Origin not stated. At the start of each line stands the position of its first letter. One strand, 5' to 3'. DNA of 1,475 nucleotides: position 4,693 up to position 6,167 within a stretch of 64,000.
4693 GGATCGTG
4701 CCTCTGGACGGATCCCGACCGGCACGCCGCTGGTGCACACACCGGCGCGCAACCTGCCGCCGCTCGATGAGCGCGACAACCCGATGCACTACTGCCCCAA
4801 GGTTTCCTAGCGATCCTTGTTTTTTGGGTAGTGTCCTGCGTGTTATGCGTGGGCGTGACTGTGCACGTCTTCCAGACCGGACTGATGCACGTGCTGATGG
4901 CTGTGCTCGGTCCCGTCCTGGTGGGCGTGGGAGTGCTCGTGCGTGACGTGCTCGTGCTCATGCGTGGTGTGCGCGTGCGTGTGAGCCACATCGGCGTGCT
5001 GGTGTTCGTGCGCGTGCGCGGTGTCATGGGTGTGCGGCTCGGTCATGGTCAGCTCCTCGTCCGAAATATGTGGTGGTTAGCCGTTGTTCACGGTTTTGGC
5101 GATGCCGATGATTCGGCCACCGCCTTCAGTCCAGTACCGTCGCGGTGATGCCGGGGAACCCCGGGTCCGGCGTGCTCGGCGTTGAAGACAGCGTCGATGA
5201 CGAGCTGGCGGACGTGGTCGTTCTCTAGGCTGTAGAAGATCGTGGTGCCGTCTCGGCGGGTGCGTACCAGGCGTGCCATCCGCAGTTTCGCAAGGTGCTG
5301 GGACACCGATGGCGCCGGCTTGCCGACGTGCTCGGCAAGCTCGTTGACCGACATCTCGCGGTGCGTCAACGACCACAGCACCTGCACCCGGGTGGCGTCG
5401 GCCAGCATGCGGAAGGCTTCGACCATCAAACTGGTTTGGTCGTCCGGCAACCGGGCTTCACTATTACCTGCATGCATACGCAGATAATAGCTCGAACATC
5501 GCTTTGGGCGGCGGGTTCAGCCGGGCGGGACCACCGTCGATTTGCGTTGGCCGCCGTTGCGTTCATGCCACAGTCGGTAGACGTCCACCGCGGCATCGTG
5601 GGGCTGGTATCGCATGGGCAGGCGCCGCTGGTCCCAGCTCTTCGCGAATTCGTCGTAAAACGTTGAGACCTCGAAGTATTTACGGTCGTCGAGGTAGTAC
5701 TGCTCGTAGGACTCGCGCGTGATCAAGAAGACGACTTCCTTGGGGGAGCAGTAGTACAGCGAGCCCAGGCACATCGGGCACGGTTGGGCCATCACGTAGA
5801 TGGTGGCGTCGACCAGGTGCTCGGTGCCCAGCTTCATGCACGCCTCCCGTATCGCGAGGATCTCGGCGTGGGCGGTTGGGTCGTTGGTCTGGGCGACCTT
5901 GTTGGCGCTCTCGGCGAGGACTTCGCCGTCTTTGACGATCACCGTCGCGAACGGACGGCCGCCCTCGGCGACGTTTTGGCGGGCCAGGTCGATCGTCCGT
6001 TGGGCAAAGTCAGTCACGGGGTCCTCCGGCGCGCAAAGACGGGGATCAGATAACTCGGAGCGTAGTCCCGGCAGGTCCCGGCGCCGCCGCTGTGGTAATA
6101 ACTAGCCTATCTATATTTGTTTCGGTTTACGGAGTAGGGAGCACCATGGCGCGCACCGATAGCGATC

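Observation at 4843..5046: Poly-histidine mini-protein encoded directly downstream of the Ni/Co sensor kmtR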

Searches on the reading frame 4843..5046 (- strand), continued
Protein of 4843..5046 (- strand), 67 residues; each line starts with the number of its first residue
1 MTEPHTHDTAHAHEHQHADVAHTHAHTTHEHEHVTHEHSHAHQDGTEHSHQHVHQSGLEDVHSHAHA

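Call 71: find_related_loci(query=A1, collection=metagenome_contigs, flank=3000)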
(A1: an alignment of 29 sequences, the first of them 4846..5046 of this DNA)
Query A1 (67 aa) in metagenome_contigs; peptide patterns used: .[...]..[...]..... (x = any residue, [..] = any of these).
600 stretches matched a pattern (row limit reached: there are more); 161 encode a relative of the query (tblastn E <= 1e-3); the best 80 are kept; 80 distinct loci.
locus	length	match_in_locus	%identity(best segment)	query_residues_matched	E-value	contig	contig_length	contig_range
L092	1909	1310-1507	77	1-66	3e-25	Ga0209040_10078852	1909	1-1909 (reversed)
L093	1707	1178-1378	79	1-67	1e-24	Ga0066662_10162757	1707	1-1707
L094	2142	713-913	78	1-67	1e-23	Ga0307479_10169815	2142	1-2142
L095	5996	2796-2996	73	1-67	4e-23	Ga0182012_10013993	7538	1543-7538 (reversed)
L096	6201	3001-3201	85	1-67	5e-20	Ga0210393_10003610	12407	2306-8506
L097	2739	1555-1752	64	1-66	5e-20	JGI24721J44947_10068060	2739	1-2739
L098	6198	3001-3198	64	1-66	5e-20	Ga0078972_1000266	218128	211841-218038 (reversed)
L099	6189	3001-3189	67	5-67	1e-19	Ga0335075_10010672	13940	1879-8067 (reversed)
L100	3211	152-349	83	1-66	2e-19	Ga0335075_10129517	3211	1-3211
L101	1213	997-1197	84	1-67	2e-19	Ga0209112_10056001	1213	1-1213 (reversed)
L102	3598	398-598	79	1-67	2e-19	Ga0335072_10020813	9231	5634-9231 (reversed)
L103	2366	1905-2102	80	1-66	4e-19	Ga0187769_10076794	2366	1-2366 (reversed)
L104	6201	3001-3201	76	1-67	1e-18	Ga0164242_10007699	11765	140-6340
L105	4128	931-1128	85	1-67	2e-18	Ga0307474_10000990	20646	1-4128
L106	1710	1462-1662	75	1-67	2e-18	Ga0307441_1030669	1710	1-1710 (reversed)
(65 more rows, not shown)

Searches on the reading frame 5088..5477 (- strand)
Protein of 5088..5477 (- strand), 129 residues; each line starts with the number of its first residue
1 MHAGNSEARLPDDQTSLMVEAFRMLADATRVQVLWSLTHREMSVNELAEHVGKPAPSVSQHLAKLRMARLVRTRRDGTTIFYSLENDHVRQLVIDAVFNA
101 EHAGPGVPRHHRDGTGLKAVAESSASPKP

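Call 3: search_protein_families(library=pfam, proteins=[window:5088-5477:-], max_evalue=0.1)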
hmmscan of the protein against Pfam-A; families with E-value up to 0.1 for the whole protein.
window:5088-5477:- (129 aa): 15 families
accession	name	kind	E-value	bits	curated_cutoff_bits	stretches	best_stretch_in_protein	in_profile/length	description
PF01022.26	HTH_5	-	1.2e-12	47.9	22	1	27-72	1-46/47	Bacterial regulatory protein, arsR family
PF12840.13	HTH_20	-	3.1e-09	37.1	27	1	25-74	1-51/51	Helix-turn-helix domain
PF12802.13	MarR_2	-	4.4e-06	27.2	27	1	30-77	7-56/61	MarR family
PF09339.16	HTH_IclR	-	1e-05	25.6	22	1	39-74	16-51/52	IclR helix-turn-helix domain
PF25212.1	HVO_A0114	-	7.7e-05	22.8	27.6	1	28-79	22-74/84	HVO_A0114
PF24038.1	DUF7347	-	0.00016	22.3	27.6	1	20-77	3-63/77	Domain of unknown function (DUF7347)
PF17782.7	DprA_WH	-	0.00043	20.7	22.9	1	27-74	11-58/61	DprA winged helix domain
PF01978.25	TrmB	-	0.0011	19.3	25.6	1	37-82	18-63/68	Sugar-specific transcriptional regulator TrmB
PF13412.12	HTH_24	-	0.0016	18.4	21.9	1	41-67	17-43/48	Winged helix-turn-helix DNA-binding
PF13545.12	HTH_Crp_2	-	0.0019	18.6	27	1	40-79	21-60/70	Crp-like helix-turn-helix domain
PF24035.1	DUF7344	-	0.0021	18.9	27.8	1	22-52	1-31/76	Domain of unknown function (DUF7344)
PF02082.26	Rrf2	-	0.0021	18.6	30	1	37-75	15-57/132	Iron-dependent Transcriptional regulator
PF24270.1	HTH_Cmi2_C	-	0.0064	17.2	27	1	30-76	77-123/125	Cmi2, C-terminal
PF01325.25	Fe_dep_repress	-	0.036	14.7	26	1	39-75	20-56/60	Iron dependent repressor, N-terminal DNA binding domain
PF13463.12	HTH_27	-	0.046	14.4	22.2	1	31-76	6-53/68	Winged helix DNA-binding domain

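Call 4: search_protein_families(library=ncbifam, proteins=[window:5088-5477:-], max_evalue=0.1)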
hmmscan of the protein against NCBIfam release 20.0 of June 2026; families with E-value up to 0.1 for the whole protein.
window:5088-5477:- (129 aa): 13 families
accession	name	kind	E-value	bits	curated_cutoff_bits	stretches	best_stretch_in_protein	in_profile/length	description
NF033788.1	HTH_metalloreg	subfamily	2e-27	94.8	55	1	19-93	2-77/77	metalloregulator ArsR/SmtB family transcription factor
NF033789.1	repress_SdpR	subfamily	2.3e-16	59.5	100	1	21-87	1-67/79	autorepressor SdpR family transcription factor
NF040642.1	sulf_sens_BigR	equivalog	4.3e-16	58.8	155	1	20-98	12-89/95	sulfite-sensing transcriptional repressor BigR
NF045707.1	Dbac_1936_reg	equivalog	2.6e-11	43.4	115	1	23-94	12-83/99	ArsR/SmtB-type metalloregulator TsoR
NF007528.0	PRK10141.1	subfamily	6.3e-10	38.9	97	1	18-86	6-75/117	metalloregulator ArsR/SmtB family transcription factor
NF047906.1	CdPbTransRegCmtR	equivalog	6.6e-10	38.8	150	1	14-93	7-86/104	Cd(II)/Pb(II)-sensing metalloregulatory transcriptional regulator CmtR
NF041413.1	ArsR_Rv2640c_fam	equivalog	1.1e-09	38.7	155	1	19-93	33-110/118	Rv2640c family ArsR-like transcriptional regulator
NF052532.1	TransRegPagRBaca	equivalog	2e-07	31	170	1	19-93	18-92/99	transcriptional repressor PagR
NF053755.1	MsvR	equivalog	4.4e-07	29.8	220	1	22-76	7-61/236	transcriptional factor MsvR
TIGR01884.1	cas_HTH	subfamily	0.00018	21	60.2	1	26-74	140-189/202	CRISPR-associated CARF protein Csa3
NF053602.1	Phr_regulator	exception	0.0059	16.2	320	1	24-75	8-59/191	heat shock transcription regulator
TIGR02937.1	sigma70-ECF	superfamily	0.021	14.5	42.9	1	16-66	109-158/165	sigma-70 family RNA polymerase sigma factor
TIGR02944.1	suf_reg_Xantho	equivalog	0.024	15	110.65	1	31-95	15-78/130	SUF system Fe-S cluster assembly regulator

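Call 7: find_related_loci(query=window:5088-5477:-, collection=genome_contigs, flank=3000)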
Query window:5088-5477:- (129 aa) in genome_contigs; peptide patterns used: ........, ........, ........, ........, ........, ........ (x = any residue, [..] = any of these).
600 stretches matched a pattern (row limit reached: there are more); 260 encode a relative of the query (tblastn E <= 1e-3); the best 80 are kept; 80 distinct loci.
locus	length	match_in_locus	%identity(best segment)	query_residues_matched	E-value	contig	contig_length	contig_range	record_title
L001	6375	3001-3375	90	1-125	9e-75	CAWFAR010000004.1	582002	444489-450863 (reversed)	MAG: uncultured Actinomycetota bacterium isolate MFD01138.bin.1.83 genome assembly, contig: contig_18304, whole genome s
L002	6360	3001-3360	93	1-120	4e-73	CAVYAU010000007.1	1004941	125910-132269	MAG: uncultured Actinomycetota bacterium isolate MFD03044.bin.1.95 genome assembly, contig: contig_20905, whole genome s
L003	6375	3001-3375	90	1-125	7e-73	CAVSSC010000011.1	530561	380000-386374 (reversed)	MAG: uncultured Actinomycetota bacterium isolate MFD05580.bin.1.114 genome assembly, contig: contig_22428, whole genome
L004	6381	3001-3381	88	1-127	2e-72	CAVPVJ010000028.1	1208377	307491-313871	MAG: uncultured Actinomycetota bacterium isolate MFD00082.bin.1.92 genome assembly, contig: contig_3202, whole genome sh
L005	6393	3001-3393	86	1-128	1e-72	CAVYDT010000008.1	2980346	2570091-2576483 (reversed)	MAG: uncultured Actinomycetota bacterium isolate MFD01138.bin.1.5 genome assembly, contig: contig_27991, whole genome sh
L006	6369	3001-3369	90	1-123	2e-72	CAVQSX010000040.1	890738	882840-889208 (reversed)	MAG: uncultured Actinomycetota bacterium isolate MFD00082.bin.1.17 genome assembly, contig: contig_3203, whole genome sh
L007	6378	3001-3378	88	1-126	1e-72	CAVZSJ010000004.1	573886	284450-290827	MAG: uncultured Actinomycetota bacterium isolate MFD00731.bin.1.33 genome assembly, contig: contig_32696, whole genome s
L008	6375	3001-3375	89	1-125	5e-72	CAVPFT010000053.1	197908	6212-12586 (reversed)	MAG: uncultured Actinomycetota bacterium isolate MFD10064.bin.2.21 genome assembly, contig: contig_52340, whole genome s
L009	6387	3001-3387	86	1-129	9e-72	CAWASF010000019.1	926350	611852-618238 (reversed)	MAG: uncultured Actinomycetota bacterium isolate MFD02579.bin.1.106 genome assembly, contig: contig_7519, whole genome s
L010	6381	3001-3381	89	1-127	6e-72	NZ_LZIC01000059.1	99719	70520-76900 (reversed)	Mycobacterium sp. 852002-50816_SCH5313054-b contig_17, whole genome shotgun sequence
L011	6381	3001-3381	87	1-127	2e-71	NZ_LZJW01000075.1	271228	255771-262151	Mycobacterium scrofulaceum strain E3039 contig_166, whole genome shotgun sequence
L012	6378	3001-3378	87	1-126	8e-71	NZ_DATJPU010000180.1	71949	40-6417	MAG: Mycobacterium sp. isolate SMAG_U14921 k141_2752755, whole genome shotgun sequence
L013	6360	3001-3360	92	1-120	5e-71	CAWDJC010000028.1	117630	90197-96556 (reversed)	MAG: uncultured Actinomycetota bacterium isolate MFD06435.bin.1.50 genome assembly, contig: contig_6937, whole genome sh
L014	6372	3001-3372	89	1-124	8e-71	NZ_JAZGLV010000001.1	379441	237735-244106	Mycobacterium sp. 050134 contig00001, whole genome shotgun sequence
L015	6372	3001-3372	88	1-124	1e-70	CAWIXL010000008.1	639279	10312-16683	MAG: uncultured Actinomycetota bacterium isolate MFD05705.bin.1.141 genome assembly, contig: contig_33651, whole genome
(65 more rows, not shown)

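Call 18: find_encoding_contigs(protein=window:5088-5477:-, flank=3000, max_places=4)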
Protein window:5088-5477:- (129 aa): 1 contig read that carries it; 1 place shown.
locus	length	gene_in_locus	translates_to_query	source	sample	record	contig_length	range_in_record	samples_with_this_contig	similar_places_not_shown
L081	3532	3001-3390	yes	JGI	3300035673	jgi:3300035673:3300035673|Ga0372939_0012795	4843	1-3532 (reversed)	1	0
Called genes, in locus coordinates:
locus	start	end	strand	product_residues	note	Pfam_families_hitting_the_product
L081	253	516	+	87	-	-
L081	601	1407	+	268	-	-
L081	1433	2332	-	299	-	PF04072:LCM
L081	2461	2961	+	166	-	PF00383:dCMP_cyt_deam_1, PF14437:MafB19-deam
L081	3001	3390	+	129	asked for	PF12840:HTH_20, PF01022:HTH_5, PF12802:MarR_2 (weak), PF09339:HTH_IclR (faint)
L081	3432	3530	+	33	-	?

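Call 23: find_homologous_proteins(query=window:5088-5477:-, max_evalue=1e-30)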
Query window:5088-5477:- (129 aa): 3383 proteins with E <= 1e-30 among 4301 candidates; the best 120 are listed.
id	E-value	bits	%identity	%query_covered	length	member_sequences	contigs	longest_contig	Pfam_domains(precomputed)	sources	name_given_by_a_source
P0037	3.5e-74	265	95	100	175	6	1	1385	PF12840.14,PF01022.27,PF09339.17,PF12802.14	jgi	jgi:DNA-binding transcriptional ArsR family regulator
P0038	7.1e-70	251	91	100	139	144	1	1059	PF12840.14,PF01022.27,PF09339.17,PF12802.14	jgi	jgi:DNA-binding transcriptional ArsR family regulator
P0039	1.3e-68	247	90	98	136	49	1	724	PF12840.14,PF01022.27,PF09339.17,PF12802.14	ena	-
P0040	3.4e-67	242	89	98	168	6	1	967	PF12840.14,PF01022.27,PF09339.17,PF12802.14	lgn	-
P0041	1.4e-66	240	93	93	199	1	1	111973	PF12840.14,PF01022.27,PF12802.14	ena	-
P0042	1.9e-66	240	87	100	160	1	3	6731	PF12840.14,PF01022.27,PF12802.14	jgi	jgi:ArsR family transcriptional regulator, zinc-responsive transcriptional repressor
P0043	5.0e-66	238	87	98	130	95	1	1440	PF12840.14,PF01022.27,PF12802.14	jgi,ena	-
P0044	1.2e-65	237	87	98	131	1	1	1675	PF12840.14,PF01022.27,PF12802.14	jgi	jgi:DNA-binding transcriptional ArsR family regulator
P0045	1.4e-65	237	87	99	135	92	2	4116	PF12840.14,PF01022.27,PF12802.14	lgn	-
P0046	2.0e-65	236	87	97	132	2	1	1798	PF12840.14,PF01022.27,PF12802.14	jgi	jgi:DNA-binding transcriptional ArsR family regulator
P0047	2.2e-65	236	93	93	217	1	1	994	PF12840.14,PF00383.30,PF01022.27,PF12802.14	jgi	jgi:DNA-binding transcriptional ArsR family regulator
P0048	2.2e-65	236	89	93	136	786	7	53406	PF12840.14,PF01022.27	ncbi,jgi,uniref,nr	ncbi:metalloregulator ArsR/SmtB family transcription factor [Mycobacterium sp.]|jgi:DNA-binding tran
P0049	3.2e-65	236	90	96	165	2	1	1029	PF12840.14,PF01022.27,PF12802.14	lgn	-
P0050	3.6e-65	236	86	98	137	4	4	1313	PF12840.14,PF01022.27,PF12802.14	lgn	-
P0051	5.8e-65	235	88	96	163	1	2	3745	PF12840.14,PF01022.27,PF12802.14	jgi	jgi:ArsR family transcriptional regulator, zinc-responsive transcriptional repressor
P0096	7.5e-62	225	86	96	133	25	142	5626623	PF12840.14,PF01022.27,PF09339.17,PF12802.14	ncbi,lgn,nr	ncbi:ArsR/SmtB family transcription factor [Mycobacterium avium]|nr:metalloregulator ArsR/SmtB famil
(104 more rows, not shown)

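Call 25: find_encoding_contigs(protein=P0096, flank=2500, max_places=3)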
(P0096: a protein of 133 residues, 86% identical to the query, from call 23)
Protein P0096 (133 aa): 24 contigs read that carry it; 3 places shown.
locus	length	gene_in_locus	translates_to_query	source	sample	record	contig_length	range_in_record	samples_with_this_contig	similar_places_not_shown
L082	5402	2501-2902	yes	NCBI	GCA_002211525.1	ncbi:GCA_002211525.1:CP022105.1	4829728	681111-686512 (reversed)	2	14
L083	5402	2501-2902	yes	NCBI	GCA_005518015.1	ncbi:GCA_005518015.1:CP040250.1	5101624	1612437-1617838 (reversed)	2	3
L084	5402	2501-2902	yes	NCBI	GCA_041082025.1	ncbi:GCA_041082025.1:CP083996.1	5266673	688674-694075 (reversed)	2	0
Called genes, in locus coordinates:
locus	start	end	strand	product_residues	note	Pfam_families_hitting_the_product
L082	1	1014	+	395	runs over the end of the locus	PF01527:HTH_Tnp_1 (weak), PF13011:LZ_Tnp_IS481, PF13384:HTH_23, PF13518:HTH_28, PF13551:HTH_29, PF13565:HTH_32, PF00665:rve, PF13683:rve_3, +2 more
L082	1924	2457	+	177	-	PF00383:dCMP_cyt_deam_1, PF14437:MafB19-deam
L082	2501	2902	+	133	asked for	PF09339:HTH_IclR (faint), PF12840:HTH_20, PF01022:HTH_5, PF12802:MarR_2 (weak)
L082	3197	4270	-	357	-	PF09995:MPAB_Lcp_cat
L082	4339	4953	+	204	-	-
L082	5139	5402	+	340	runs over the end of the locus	PF03405:FA_desaturase_2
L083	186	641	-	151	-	-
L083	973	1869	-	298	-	PF04072:LCM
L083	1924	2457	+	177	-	PF00383:dCMP_cyt_deam_1, PF14437:MafB19-deam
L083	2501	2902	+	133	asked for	PF09339:HTH_IclR (faint), PF12840:HTH_20, PF01022:HTH_5, PF12802:MarR_2 (weak)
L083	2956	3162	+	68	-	-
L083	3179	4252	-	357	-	PF09995:MPAB_Lcp_cat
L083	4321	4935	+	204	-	-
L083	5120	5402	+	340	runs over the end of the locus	PF03405:FA_desaturase_2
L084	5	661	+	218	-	PF18737:HEPN_MAE_28990, PF18735:HEPN_RiboL-PSP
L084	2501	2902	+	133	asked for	PF09339:HTH_IclR (faint), PF12840:HTH_20, PF01022:HTH_5, PF12802:MarR_2 (weak)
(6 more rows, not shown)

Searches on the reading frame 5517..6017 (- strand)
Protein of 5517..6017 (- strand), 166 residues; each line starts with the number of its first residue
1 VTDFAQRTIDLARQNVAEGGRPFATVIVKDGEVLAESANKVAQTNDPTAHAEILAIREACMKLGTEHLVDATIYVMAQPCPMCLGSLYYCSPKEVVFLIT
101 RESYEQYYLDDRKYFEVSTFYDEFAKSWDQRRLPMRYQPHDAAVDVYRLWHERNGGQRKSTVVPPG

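Call 3: search_protein_families(library=pfam, proteins=[window:5517-6017:-], max_evalue=0.1)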
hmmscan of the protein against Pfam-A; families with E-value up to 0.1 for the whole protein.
window:5517-6017:- (166 aa): 8 families
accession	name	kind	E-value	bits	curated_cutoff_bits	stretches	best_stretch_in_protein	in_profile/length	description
PF00383.29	dCMP_cyt_deam_1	-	9e-22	77.3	25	1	4-98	7-101/102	Cytidine and deoxycytidylate deaminase zinc-binding region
PF14437.12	MafB19-deam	-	1.1e-21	77.6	27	1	5-99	7-101/142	MafB19-like deaminase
PF14439.12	Bd3614-deam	-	3.5e-05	24.2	38.5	1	23-92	11-79/113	Bd3614-like deaminase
PF18750.7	SNAD4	-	0.00092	19.7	27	1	39-87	22-71/130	Secreted Novel AID/APOBEC-like Deaminase 4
PF18782.7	NAD2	-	0.0021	18.6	27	1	36-89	42-96/179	Novel AID APOBEC clade 2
PF18772.7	APOBEC2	-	0.0055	17.2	26.8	1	42-87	43-89/175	APOBEC2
PF08210.17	APOBEC_N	-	0.0077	16.7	25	1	38-90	36-88/170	APOBEC-like N-terminal domain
PF18778.7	NAD1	-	0.027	15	27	1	40-88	41-91/175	Novel AID APOBEC clade 1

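Call 4: search_protein_families(library=ncbifam, proteins=[window:5517-6017:-], max_evalue=0.1)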
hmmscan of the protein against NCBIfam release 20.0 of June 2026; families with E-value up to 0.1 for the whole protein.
window:5517-6017:- (166 aa): 5 families
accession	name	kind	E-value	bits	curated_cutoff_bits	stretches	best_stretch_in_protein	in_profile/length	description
NF008113.2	PRK10860.1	equivalog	1.5e-19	70.4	150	1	5-97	11-103/165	tRNA adenosine(34) deaminase TadA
TIGR00326.1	eubact_ribD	equivalog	2.3e-05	23.8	156.35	1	24-80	22-69/343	bifunctional diaminohydroxyphosphoribosylaminopyrimidine deaminase/5-amino-6-(5-phosphoribosylamino)uracil reductase RibD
NF041025.1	antiphage_deaminase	equivalog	0.006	15.5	400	1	50-98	339-386/437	anti-phage dCTP deaminase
TIGR02571.1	ComEB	equivalog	0.0073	16.3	219.45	1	48-98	67-115/151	ComE operon protein 2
NF008052.0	PRK10786.1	equivalog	0.0094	14.7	500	1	22-81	26-76/367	bifunctional diaminohydroxyphosphoribosylaminopyrimidine deaminase/5-amino-6-(5-phosphoribosylamino)uracil reductase RibD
